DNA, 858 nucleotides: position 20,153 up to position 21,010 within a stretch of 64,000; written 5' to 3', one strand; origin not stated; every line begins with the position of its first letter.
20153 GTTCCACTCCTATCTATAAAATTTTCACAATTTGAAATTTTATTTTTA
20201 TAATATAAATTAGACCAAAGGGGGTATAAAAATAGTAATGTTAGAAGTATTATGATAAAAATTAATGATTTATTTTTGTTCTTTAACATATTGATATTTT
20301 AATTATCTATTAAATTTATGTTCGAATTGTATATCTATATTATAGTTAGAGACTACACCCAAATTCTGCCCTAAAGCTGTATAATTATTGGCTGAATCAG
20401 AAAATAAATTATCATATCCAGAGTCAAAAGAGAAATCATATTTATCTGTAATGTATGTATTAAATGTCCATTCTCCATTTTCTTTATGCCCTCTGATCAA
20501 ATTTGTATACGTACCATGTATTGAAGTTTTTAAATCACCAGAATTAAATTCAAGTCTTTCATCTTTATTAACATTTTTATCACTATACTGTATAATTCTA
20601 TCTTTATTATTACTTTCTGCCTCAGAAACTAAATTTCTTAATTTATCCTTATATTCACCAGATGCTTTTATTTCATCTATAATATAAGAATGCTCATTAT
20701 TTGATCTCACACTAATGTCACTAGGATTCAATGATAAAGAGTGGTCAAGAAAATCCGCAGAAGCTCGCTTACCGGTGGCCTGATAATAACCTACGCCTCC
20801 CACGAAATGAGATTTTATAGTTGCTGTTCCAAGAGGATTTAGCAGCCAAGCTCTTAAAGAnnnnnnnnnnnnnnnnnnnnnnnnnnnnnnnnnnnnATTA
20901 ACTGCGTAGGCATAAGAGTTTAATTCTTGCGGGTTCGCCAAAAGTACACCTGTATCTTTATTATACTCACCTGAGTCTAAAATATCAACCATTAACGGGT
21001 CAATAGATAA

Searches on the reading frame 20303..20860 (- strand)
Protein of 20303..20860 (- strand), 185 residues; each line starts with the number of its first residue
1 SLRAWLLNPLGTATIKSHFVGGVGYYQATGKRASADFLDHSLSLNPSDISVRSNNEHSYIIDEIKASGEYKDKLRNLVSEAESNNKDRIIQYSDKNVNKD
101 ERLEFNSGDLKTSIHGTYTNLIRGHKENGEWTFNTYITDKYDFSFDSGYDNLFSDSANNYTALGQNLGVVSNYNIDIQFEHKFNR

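Call 70: search_solved_structures(query=window:20303-20860:-, max_evalue=1)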
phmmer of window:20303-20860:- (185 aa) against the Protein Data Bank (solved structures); distinct sequences matched with E-value up to 1: 2.
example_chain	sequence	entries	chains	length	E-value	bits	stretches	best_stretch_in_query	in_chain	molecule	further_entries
6jsc_A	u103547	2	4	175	0.61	13.8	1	113-148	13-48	Hypothetical membrane protein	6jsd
6jsa_A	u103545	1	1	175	0.61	13.8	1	113-148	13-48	Hypothetical membrane protein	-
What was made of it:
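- Tried and rejected: It has no solved relative (call 70).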
